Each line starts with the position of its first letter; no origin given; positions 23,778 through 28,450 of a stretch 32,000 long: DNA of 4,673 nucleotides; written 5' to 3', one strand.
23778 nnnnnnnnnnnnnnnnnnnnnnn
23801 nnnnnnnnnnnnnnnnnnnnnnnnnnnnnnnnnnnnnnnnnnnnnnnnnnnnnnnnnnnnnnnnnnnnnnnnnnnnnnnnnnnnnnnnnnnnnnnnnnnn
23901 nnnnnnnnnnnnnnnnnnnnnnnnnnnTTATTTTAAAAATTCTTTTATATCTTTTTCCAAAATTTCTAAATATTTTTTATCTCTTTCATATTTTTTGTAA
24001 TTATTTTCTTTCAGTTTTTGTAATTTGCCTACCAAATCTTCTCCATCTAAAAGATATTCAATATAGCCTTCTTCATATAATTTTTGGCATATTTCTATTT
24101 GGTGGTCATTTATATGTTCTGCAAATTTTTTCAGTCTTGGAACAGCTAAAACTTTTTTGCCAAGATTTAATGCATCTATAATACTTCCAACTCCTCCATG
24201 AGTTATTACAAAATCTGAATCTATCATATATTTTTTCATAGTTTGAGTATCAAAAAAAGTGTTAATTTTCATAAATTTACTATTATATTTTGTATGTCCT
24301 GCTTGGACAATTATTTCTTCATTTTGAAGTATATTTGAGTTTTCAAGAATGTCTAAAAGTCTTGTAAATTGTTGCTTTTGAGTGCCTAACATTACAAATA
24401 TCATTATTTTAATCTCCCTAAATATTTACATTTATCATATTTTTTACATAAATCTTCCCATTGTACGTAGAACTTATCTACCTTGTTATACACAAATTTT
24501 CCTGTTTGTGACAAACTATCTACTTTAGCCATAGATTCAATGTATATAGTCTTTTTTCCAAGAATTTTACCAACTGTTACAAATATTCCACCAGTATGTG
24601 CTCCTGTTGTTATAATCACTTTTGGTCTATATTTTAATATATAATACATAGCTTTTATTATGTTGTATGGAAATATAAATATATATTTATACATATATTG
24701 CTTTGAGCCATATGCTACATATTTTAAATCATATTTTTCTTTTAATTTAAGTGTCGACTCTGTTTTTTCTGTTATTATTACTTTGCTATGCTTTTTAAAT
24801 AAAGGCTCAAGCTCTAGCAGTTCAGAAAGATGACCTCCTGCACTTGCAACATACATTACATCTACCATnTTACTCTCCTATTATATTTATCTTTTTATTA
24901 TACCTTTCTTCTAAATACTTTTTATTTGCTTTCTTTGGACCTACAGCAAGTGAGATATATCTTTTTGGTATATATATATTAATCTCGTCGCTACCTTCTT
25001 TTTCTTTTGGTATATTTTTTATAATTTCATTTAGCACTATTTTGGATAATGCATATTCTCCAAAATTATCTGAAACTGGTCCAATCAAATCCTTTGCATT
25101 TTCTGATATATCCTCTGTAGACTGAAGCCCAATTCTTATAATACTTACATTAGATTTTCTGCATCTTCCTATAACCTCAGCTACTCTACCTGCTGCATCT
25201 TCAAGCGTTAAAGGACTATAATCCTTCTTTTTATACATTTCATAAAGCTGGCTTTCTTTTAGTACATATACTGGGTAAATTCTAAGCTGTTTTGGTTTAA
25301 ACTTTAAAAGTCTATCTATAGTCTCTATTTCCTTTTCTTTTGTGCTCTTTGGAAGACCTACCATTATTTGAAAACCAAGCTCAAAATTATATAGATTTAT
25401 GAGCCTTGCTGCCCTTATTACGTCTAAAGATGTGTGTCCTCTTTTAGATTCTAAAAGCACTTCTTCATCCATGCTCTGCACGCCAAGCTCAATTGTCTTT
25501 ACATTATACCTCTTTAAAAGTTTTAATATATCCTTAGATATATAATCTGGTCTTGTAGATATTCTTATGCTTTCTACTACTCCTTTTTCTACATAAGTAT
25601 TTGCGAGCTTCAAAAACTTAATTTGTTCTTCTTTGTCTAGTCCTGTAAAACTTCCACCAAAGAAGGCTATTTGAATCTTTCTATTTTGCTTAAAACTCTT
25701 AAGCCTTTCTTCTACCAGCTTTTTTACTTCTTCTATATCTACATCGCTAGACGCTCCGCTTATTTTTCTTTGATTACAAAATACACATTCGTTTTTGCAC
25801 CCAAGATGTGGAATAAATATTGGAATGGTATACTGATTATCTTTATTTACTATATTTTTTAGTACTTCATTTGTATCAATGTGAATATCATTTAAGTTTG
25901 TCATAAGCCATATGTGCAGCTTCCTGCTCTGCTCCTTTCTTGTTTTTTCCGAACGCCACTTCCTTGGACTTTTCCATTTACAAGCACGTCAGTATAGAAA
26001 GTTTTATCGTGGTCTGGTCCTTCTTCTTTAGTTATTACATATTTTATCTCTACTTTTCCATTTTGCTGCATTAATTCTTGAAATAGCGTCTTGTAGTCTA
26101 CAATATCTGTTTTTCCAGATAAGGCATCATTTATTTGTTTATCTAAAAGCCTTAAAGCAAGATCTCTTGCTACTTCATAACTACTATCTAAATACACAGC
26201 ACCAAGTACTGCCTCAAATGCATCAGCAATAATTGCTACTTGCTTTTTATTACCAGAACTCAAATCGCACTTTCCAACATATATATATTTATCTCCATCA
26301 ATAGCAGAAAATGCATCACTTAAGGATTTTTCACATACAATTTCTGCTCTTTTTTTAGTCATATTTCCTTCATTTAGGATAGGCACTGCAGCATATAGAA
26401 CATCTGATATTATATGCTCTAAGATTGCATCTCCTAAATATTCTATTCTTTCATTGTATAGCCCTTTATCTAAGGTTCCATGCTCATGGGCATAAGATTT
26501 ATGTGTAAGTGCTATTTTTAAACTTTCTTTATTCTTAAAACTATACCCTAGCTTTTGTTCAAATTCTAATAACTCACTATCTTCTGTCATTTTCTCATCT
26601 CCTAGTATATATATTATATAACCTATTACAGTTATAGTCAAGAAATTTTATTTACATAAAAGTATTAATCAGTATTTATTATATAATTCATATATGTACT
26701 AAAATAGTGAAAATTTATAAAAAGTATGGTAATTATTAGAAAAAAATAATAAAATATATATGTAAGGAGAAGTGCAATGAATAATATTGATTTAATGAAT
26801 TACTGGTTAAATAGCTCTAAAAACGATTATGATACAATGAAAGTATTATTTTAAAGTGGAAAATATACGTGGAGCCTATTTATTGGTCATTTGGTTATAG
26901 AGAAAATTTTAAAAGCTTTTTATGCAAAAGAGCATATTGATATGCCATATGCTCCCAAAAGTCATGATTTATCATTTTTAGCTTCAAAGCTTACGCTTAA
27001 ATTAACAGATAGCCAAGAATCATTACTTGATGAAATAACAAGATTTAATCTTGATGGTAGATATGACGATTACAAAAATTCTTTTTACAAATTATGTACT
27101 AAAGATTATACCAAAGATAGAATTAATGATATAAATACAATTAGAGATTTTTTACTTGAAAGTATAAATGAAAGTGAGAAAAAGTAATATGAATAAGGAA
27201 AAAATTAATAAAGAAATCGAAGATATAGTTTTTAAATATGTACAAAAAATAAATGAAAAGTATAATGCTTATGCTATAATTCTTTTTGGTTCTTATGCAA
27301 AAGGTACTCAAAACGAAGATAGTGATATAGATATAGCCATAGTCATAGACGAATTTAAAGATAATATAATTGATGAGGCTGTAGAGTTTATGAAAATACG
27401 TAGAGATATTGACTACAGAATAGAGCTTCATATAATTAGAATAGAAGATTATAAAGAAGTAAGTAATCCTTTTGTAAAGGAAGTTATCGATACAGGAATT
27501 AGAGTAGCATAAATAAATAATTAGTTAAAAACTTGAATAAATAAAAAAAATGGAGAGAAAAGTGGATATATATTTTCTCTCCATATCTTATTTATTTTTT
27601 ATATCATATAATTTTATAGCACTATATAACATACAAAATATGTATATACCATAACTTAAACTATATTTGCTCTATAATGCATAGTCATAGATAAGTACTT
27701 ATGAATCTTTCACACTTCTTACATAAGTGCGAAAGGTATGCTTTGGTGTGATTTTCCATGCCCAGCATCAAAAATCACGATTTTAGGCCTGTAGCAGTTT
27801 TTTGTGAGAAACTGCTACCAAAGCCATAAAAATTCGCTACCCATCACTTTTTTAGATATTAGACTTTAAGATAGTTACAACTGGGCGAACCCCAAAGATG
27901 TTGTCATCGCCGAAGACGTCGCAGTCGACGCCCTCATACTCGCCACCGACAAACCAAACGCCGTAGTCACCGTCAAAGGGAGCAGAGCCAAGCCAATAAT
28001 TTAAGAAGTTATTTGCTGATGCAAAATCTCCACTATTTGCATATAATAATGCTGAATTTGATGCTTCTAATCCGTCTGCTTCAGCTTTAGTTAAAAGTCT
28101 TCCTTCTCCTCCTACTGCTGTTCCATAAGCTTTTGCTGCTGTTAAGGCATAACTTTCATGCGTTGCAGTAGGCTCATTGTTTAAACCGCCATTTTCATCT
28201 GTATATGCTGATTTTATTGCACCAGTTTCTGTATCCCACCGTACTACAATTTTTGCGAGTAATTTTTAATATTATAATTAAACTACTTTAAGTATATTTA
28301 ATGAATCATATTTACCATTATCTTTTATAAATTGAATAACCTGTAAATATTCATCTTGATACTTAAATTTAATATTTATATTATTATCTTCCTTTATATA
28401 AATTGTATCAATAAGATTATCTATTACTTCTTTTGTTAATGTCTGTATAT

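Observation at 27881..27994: Adenine-poor, GC-rich island of NNC codons at the 3' end of a lectin-like ORF, the signature of a DGR variable region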

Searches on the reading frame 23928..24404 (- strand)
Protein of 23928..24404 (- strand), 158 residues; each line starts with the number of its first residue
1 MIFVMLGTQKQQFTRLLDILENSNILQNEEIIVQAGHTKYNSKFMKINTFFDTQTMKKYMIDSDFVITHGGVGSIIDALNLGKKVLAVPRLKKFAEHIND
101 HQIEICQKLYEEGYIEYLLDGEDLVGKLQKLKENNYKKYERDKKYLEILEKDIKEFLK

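Call 16: search_protein_families(library=pfam, proteins=[window:23928-24404:-])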
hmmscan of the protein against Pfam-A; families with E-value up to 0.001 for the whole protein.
window:23928-24404:- (158 aa): 1 family
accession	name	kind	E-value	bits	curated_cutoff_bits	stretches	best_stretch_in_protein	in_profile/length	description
PF04101.22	Glyco_tran_28_C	-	2.2e-19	70.5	22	1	1-146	1-155/166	Glycosyltransferase family 28 C-terminal domain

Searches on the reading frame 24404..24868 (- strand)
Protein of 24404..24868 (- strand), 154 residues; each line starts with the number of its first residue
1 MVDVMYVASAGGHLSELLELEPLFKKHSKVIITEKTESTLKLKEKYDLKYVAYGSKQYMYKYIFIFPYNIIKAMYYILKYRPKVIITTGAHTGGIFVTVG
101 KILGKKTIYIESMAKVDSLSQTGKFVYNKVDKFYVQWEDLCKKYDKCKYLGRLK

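Call 16: search_protein_families(library=pfam, proteins=[window:24404-24868:-])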
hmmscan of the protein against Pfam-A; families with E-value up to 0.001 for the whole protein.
window:24404-24868:- (154 aa): 1 family
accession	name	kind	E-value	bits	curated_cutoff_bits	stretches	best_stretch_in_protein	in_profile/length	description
PF08660.17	Alg14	-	4.9e-18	66.1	27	1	55-153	67-171/171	Oligosaccharide biosynthesis protein Alg14 like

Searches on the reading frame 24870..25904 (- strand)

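Call 16: search_protein_families(library=pfam, proteins=[window:24870-25904:-])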
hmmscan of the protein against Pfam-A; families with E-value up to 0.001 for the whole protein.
window:24870-25904:- (344 aa): 2 families
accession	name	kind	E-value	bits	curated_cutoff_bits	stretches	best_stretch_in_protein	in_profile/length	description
PF04055.27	Radical_SAM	-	1.4e-23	84.3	29.5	1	32-198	3-165/166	Radical SAM superfamily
PF16199.10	Radical_SAM_C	-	3.3e-16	59.6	31.9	1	204-284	1-76/85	Radical_SAM C-terminal domain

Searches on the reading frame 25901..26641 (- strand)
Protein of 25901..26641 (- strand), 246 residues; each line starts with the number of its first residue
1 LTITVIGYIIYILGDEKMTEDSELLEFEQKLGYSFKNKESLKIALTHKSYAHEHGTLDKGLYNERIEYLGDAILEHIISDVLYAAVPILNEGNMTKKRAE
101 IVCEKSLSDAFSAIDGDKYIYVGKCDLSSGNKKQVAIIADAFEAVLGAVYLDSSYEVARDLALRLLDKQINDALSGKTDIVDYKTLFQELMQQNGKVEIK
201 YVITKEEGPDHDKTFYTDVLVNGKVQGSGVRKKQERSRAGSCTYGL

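Call 16: search_protein_families(library=pfam, proteins=[window:25901-26641:-])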
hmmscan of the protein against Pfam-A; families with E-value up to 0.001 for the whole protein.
window:25901-26641:- (246 aa): 4 families
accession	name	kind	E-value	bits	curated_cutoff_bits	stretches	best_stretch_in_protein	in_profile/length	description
PF14622.11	Ribonucleas_3_3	-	3e-29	102.2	35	1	38-165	2-123/128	Ribonuclease-III-like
PF00636.31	Ribonuclease_3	-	1.1e-18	68.3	27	1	64-153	1-101/102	Ribonuclease III domain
PF00035.32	dsrm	-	7.6e-09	36.5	23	1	183-231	1-48/66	Double-stranded RNA binding motif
PF22935.1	RM44_endonuclase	-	5.6e-05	23.7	27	1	21-148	3-138/139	Large ribosomal subunit protein mL44, endonuclease domain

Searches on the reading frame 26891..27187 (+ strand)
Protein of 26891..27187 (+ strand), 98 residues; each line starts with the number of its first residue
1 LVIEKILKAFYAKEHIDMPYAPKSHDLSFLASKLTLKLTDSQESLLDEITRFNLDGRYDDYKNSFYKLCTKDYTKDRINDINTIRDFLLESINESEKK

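Call 16: search_protein_families(library=pfam, proteins=[window:26891-27187:+])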
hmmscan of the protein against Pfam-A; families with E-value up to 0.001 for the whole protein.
window:26891-27187:+ (98 aa): 1 family
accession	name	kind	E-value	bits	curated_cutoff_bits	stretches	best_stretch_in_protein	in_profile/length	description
PF05168.19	HEPN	-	2.2e-08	34.7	22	1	2-89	34-114/117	HEPN domain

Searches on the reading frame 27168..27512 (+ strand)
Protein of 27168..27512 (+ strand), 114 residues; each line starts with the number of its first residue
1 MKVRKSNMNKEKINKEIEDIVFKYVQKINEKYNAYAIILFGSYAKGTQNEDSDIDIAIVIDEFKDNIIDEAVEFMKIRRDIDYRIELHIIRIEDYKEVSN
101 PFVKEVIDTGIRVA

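Call 16: search_protein_families(library=pfam, proteins=[window:27168-27512:+])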
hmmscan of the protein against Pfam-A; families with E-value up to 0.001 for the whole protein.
window:27168-27512:+ (114 aa): 3 families
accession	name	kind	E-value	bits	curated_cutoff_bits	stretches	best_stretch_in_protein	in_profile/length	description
PF01909.29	NTP_transf_2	-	6.7e-13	49.3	21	1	25-92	5-73/93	Nucleotidyltransferase domain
PF18765.7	Polbeta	-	1.3e-12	48.2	26.9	1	26-112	4-86/93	Polymerase beta, Nucleotidyltransferase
PF22600.2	MTPAP-like_central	-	7.8e-06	26.5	27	1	9-66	21-70/139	Poly(A) RNA polymerase, mitochondrial-like, central palm domain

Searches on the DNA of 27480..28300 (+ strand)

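Call 15: search_dna_similar(query=window:27520-28280:+, collection=phages, mode=distant)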
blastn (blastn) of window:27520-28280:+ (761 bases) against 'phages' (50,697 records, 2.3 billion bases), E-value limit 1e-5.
No match.

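Call 20: search_rna_families(source=window, start=27480, end=28300, threshold=evalue, max_evalue=10)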
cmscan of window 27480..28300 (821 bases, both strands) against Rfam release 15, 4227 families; matches with E-value up to 10: 6.
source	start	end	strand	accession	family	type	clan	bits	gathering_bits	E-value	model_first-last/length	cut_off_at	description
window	27539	27601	+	RF02907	patAB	Cis-reg; leader;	-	21.1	92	1.1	1-57/57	no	patAB leader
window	27548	27585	-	RF03725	mir-7094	Gene; miRNA;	-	18.9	90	0.46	1-60/60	no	mir-7094 microRNA precursor family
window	27977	28069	+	RF00358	snoZ101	Gene; snRNA; snoRNA; CD-box;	CL00057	18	44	3.3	1-96/96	no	Small nucleolar RNA Z101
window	27538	27594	+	RF00704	MIR397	Gene; miRNA;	-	17.1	55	3.8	1-117/117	no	MIR397 microRNA precursor family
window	27548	27604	+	RF00143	mir-6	Gene; miRNA;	CL00083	16.6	58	6.5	1-74/74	no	mir-6 microRNA precursor family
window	27758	27865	-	RF01816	RsaA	Gene; sRNA;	-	16.2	50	6.4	1-134/134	no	RNA Staph. aureus A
